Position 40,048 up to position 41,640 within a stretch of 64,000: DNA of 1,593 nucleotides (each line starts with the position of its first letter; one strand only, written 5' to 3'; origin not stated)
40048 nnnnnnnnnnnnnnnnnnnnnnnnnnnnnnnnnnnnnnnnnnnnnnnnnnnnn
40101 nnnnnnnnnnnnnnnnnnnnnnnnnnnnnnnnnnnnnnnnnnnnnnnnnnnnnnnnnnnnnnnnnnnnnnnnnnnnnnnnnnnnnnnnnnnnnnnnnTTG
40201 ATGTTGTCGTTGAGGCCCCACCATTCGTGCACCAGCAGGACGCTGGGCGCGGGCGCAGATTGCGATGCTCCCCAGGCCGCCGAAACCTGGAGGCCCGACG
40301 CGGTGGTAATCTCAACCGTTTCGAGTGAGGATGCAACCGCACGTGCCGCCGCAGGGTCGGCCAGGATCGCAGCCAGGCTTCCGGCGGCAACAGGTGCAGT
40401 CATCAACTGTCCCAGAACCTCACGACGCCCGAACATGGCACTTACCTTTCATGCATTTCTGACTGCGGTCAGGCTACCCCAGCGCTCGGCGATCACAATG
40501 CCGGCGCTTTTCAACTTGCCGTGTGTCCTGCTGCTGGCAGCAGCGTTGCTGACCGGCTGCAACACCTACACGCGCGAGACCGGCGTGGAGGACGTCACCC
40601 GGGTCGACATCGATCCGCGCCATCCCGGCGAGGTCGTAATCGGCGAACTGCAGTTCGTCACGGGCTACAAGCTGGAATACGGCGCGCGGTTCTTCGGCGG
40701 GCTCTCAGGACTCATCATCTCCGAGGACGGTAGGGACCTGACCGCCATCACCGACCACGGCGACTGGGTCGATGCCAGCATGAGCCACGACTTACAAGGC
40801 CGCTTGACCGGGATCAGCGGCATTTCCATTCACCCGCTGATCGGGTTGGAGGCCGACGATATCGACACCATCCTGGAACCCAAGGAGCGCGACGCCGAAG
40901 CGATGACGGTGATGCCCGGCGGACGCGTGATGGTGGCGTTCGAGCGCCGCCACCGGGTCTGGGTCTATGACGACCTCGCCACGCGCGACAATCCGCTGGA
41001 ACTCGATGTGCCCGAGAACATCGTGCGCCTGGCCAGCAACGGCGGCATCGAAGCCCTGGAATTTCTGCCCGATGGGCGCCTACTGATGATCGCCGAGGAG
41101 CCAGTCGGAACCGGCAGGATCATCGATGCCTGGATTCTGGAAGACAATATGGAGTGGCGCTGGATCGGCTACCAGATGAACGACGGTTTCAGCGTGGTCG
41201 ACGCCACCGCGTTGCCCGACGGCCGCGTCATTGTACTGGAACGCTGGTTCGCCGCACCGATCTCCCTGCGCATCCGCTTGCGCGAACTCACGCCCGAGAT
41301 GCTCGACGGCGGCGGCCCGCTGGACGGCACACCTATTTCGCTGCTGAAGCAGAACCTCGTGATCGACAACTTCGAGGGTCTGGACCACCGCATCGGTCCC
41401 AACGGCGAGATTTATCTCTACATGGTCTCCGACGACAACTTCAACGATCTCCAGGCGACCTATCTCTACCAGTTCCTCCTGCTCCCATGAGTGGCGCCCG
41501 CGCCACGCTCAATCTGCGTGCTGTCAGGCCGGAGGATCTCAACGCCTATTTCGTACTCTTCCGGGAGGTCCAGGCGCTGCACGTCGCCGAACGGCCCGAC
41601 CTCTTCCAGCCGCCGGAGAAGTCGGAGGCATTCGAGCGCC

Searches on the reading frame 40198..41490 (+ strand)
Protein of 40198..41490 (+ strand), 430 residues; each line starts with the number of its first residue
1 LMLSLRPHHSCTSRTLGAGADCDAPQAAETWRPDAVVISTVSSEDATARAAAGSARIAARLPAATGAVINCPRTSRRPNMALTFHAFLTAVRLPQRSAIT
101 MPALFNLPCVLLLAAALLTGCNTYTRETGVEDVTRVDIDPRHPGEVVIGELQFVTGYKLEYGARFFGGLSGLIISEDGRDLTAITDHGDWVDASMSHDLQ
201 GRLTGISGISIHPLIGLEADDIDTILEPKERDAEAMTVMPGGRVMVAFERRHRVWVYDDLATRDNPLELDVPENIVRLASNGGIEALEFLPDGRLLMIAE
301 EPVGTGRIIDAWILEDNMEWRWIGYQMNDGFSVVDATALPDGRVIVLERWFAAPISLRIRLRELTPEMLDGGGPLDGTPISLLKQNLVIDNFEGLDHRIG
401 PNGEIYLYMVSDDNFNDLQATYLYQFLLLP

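Call 29: search_protein_families(library=pfam, proteins=[window:40198-41490:+], max_evalue=0.0001)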
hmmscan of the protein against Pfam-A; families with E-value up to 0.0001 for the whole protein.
window:40198-41490:+ (430 aa): 1 family
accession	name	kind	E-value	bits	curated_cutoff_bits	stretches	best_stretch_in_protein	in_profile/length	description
PF13449.12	Phytase-like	-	5.9e-37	128.5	27.6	1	166-415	3-284/284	Esterase-like activity of phytase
